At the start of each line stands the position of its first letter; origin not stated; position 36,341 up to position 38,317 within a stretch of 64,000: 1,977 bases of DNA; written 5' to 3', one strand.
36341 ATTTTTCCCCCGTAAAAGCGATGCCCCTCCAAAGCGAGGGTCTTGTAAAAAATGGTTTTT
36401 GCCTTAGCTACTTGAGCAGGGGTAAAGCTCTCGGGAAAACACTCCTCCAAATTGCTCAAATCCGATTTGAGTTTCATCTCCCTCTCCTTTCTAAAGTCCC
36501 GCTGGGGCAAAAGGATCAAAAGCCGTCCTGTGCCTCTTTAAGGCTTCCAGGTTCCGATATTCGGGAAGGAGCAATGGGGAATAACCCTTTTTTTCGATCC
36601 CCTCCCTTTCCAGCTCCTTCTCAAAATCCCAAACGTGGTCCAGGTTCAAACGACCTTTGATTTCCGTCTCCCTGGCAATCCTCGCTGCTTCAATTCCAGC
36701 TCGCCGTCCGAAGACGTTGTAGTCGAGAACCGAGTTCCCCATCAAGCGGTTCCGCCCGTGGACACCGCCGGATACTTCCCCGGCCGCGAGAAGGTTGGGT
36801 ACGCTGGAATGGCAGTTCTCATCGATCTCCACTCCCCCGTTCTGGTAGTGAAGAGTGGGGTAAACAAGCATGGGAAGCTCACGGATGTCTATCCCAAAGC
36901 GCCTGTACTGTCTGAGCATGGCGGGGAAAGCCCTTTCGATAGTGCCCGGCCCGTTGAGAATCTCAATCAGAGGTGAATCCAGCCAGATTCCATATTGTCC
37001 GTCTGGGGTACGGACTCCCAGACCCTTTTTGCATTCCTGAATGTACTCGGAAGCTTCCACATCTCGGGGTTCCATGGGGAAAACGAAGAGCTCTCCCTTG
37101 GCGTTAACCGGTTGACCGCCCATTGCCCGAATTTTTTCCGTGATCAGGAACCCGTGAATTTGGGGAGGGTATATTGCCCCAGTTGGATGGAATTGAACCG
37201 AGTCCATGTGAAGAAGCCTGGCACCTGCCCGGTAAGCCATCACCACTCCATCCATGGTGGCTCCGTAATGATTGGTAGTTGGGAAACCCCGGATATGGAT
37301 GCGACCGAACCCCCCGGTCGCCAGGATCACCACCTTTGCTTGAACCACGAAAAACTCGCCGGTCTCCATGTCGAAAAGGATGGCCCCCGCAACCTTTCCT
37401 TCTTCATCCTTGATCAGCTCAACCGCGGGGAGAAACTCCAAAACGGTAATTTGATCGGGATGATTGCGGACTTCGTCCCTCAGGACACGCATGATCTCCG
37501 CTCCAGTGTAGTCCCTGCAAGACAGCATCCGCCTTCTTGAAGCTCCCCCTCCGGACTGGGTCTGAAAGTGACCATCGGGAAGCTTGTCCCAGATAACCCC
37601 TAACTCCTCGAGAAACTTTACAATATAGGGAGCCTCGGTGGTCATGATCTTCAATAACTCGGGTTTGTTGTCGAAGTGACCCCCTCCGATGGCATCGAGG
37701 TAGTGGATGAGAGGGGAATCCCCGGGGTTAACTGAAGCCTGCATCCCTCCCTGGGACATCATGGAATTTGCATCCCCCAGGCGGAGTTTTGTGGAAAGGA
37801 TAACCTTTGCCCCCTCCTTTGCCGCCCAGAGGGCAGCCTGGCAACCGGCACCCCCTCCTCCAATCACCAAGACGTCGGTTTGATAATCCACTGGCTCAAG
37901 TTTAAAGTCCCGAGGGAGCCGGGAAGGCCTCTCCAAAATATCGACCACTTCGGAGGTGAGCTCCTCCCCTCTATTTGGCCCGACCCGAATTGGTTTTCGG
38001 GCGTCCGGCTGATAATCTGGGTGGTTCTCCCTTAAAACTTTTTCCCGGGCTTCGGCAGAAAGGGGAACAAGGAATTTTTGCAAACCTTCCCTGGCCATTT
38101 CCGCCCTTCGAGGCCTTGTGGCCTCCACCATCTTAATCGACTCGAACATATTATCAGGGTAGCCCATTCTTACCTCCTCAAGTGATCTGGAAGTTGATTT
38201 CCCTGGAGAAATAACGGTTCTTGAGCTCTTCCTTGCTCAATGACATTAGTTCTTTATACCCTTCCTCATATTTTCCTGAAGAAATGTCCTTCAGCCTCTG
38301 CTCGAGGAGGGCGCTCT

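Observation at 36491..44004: Candidate soluble, Hdr-coupled (electron-bifurcating/confurcating) fumarate reductase / succinate dehydrogenase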

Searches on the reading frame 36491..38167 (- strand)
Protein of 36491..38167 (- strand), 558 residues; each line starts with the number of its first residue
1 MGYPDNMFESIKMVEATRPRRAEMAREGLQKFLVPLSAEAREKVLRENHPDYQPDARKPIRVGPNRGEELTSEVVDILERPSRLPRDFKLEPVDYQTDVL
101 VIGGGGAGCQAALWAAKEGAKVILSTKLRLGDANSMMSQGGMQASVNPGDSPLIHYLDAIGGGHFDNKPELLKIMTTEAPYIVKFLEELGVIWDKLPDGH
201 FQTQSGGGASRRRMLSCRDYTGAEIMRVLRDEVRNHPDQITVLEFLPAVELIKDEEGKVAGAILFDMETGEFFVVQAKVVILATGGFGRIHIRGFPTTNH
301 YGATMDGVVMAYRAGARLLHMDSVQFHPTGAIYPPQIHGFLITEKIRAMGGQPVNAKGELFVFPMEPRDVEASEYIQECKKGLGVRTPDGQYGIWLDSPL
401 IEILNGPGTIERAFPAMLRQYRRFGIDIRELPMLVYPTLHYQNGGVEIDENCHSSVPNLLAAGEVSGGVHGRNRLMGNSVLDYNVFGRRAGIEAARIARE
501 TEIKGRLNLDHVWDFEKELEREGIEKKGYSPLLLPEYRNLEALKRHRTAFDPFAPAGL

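Call 4: search_protein_families(library=pfam, proteins=[window:36491-38167:-], max_evalue=0.001)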
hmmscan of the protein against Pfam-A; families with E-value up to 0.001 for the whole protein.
window:36491-38167:- (558 aa): 7 families
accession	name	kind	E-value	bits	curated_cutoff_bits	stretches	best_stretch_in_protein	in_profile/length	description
PF00890.30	FAD_binding_2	-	2.2e-72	245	20.4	1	98-480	1-414/414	FAD binding domain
PF07992.20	Pyr_redox_2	-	9.1e-10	38.9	26.1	1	98-295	2-119/291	Pyridine nucleotide-disulphide oxidoreductase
PF01134.28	GIDA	-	3.1e-09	36.8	22.1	1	98-127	1-30/391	Glucose inhibited division protein A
PF01266.30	DAO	-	2.2e-07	31.2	27.9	1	98-202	1-91/353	FAD dependent oxidoreductase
PF03486.20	HI0933_like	-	2e-06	27.9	50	1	98-465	2-219/244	HI0933-like protein Rossmann domain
PF12831.13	FAD_oxidored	-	2.7e-06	27.4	27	1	98-124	1-27/416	FAD dependent oxidoreductase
PF13738.12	Pyr_redox_3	-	0.00075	19.3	30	0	96-128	164-196/305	Pyridine nucleotide-disulphide oxidoreductase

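Call 5: search_protein_families(library=ncbifam, proteins=[window:36491-38167:-], max_evalue=0.001)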
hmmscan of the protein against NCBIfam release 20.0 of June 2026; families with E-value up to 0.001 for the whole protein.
window:36491-38167:- (558 aa): 64 families (the best 25 are shown)
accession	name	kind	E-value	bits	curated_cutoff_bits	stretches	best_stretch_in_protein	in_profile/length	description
NF004900.0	PRK06263.1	equivalog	7.8e-102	341.6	718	1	95-508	6-414/546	fumarate reductase (CoM/CoB) subunit TfrA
NF005866.0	PRK07803.1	equivalog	1.9e-87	293.9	819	2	95-365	7-287/631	fumarate reductase/succinate dehydrogenase flavoprotein subunit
TIGR01812.1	sdhA_frdA_Gneg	subfamily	1.6e-81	274.5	567.3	1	98-504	1-410/568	succinate dehydrogenase or fumarate reductase, flavoprotein subunit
TIGR00551.1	nadB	equivalog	1.3e-75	254.9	452.75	1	96-501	2-392/489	L-aspartate oxidase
NF005867.0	PRK07804.1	equivalog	2.7e-72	243.8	639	1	96-503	18-422/548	L-aspartate oxidase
NF005636.0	PRK07395.1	subfamily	3.4e-70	236.8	723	1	94-490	10-398/560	L-aspartate oxidase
NF004724.0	PRK06069.1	subfamily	1e-68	231.9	826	1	96-510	5-426/577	succinate dehydrogenase/fumarate reductase flavoprotein subunit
NF005701.0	PRK07512.1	equivalog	5.2e-67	226.3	528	1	95-500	8-399/516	L-aspartate oxidase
NF006567.0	PRK09077.1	equivalog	1.5e-63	214.9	629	1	94-500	6-411/537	L-aspartate oxidase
NF004820.0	PRK06175.1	equivalog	2.7e-63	214.3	472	1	95-503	3-392/433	L-aspartate oxidase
NF004613.0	PRK05945.1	equivalog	1.9e-62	211.6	824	1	96-503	3-418/575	succinate dehydrogenase/fumarate reductase flavoprotein subunit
TIGR01816.1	sdhA_forward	equivalog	1.6e-61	208.2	727.35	1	97-502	3-419/584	succinate dehydrogenase flavoprotein subunit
NF005978.0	PRK08071.1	equivalog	5.2e-59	200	621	1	97-499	4-389/514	L-aspartate oxidase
TIGR01813.1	flavo_cyto_c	subfamily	2.7e-57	194.5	285.45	2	98-382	1-293/444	flavocytochrome c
NF006686.0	PRK09231.1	equivalog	1e-56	192.7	854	1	95-509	4-426/598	fumarate reductase (quinol) flavoprotein subunit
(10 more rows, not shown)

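Call 6: search_solved_structures(query=window:36491-38167:-, max_evalue=1e-10, show_alignments=3)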
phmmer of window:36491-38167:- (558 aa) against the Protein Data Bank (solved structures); distinct sequences matched with E-value up to 1e-10: 53.
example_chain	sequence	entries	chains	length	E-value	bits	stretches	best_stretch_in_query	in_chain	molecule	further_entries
7d6v_A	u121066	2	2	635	6.8e-67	229.9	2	95-368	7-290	Succinate dehydrogenase subunit A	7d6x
6lum_A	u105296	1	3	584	4.6e-47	164.4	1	94-499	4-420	Succinate dehydrogenase subunit A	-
1nek_A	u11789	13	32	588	9.5e-47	163.4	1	96-502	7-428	Succinate dehydrogenase flavoprotein subunit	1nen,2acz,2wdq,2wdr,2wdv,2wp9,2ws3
5kxj_A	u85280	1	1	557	1.1e-46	163.1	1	95-496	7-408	L-aspartate oxidase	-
8b6g_CA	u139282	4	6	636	1.4e-46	162.9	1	88-491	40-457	Succinate dehydrogenase [ubiquinone] flavoprotein subunit, mitochondrial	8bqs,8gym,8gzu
1chu_A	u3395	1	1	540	2.4e-46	162.1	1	94-494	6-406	PROTEIN (L-ASPARTATE OXIDASE)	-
1knp_A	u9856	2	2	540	2.2e-45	158.9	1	94-494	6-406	L-aspartate oxidase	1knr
2b76_A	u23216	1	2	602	4.1e-45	158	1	95-497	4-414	Fumarate reductase flavoprotein subunit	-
3p4p_A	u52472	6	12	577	9.5e-45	156.8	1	95-497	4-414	Fumarate reductase flavoprotein subunit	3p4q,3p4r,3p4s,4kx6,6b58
1kf6_A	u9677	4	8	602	1.1e-44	156.6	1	95-497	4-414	FUMARATE REDUCTASE FLAVOPROTEIN | Fumarate reductase flavoprotein subunit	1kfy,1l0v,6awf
5vpn_A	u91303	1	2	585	2.6e-44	155.4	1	95-497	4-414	Fumarate reductase flavoprotein subunit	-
3cir_A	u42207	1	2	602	5.5e-44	154.3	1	95-497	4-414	Fumarate reductase flavoprotein subunit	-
9qdl_A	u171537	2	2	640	1.4e-41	146.3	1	86-491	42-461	Succinate dehydrogenase [ubiquinone] flavoprotein subunit, mitochondrial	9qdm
9lig_A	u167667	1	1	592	6.2e-41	144.2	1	92-491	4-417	Succinate dehydrogenase [ubiquinone] flavoprotein subunit, mitochondrial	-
9kps_A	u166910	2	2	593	6.2e-41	144.2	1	92-491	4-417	Succinate dehydrogenase [ubiquinone] flavoprotein subunit, mitochondrial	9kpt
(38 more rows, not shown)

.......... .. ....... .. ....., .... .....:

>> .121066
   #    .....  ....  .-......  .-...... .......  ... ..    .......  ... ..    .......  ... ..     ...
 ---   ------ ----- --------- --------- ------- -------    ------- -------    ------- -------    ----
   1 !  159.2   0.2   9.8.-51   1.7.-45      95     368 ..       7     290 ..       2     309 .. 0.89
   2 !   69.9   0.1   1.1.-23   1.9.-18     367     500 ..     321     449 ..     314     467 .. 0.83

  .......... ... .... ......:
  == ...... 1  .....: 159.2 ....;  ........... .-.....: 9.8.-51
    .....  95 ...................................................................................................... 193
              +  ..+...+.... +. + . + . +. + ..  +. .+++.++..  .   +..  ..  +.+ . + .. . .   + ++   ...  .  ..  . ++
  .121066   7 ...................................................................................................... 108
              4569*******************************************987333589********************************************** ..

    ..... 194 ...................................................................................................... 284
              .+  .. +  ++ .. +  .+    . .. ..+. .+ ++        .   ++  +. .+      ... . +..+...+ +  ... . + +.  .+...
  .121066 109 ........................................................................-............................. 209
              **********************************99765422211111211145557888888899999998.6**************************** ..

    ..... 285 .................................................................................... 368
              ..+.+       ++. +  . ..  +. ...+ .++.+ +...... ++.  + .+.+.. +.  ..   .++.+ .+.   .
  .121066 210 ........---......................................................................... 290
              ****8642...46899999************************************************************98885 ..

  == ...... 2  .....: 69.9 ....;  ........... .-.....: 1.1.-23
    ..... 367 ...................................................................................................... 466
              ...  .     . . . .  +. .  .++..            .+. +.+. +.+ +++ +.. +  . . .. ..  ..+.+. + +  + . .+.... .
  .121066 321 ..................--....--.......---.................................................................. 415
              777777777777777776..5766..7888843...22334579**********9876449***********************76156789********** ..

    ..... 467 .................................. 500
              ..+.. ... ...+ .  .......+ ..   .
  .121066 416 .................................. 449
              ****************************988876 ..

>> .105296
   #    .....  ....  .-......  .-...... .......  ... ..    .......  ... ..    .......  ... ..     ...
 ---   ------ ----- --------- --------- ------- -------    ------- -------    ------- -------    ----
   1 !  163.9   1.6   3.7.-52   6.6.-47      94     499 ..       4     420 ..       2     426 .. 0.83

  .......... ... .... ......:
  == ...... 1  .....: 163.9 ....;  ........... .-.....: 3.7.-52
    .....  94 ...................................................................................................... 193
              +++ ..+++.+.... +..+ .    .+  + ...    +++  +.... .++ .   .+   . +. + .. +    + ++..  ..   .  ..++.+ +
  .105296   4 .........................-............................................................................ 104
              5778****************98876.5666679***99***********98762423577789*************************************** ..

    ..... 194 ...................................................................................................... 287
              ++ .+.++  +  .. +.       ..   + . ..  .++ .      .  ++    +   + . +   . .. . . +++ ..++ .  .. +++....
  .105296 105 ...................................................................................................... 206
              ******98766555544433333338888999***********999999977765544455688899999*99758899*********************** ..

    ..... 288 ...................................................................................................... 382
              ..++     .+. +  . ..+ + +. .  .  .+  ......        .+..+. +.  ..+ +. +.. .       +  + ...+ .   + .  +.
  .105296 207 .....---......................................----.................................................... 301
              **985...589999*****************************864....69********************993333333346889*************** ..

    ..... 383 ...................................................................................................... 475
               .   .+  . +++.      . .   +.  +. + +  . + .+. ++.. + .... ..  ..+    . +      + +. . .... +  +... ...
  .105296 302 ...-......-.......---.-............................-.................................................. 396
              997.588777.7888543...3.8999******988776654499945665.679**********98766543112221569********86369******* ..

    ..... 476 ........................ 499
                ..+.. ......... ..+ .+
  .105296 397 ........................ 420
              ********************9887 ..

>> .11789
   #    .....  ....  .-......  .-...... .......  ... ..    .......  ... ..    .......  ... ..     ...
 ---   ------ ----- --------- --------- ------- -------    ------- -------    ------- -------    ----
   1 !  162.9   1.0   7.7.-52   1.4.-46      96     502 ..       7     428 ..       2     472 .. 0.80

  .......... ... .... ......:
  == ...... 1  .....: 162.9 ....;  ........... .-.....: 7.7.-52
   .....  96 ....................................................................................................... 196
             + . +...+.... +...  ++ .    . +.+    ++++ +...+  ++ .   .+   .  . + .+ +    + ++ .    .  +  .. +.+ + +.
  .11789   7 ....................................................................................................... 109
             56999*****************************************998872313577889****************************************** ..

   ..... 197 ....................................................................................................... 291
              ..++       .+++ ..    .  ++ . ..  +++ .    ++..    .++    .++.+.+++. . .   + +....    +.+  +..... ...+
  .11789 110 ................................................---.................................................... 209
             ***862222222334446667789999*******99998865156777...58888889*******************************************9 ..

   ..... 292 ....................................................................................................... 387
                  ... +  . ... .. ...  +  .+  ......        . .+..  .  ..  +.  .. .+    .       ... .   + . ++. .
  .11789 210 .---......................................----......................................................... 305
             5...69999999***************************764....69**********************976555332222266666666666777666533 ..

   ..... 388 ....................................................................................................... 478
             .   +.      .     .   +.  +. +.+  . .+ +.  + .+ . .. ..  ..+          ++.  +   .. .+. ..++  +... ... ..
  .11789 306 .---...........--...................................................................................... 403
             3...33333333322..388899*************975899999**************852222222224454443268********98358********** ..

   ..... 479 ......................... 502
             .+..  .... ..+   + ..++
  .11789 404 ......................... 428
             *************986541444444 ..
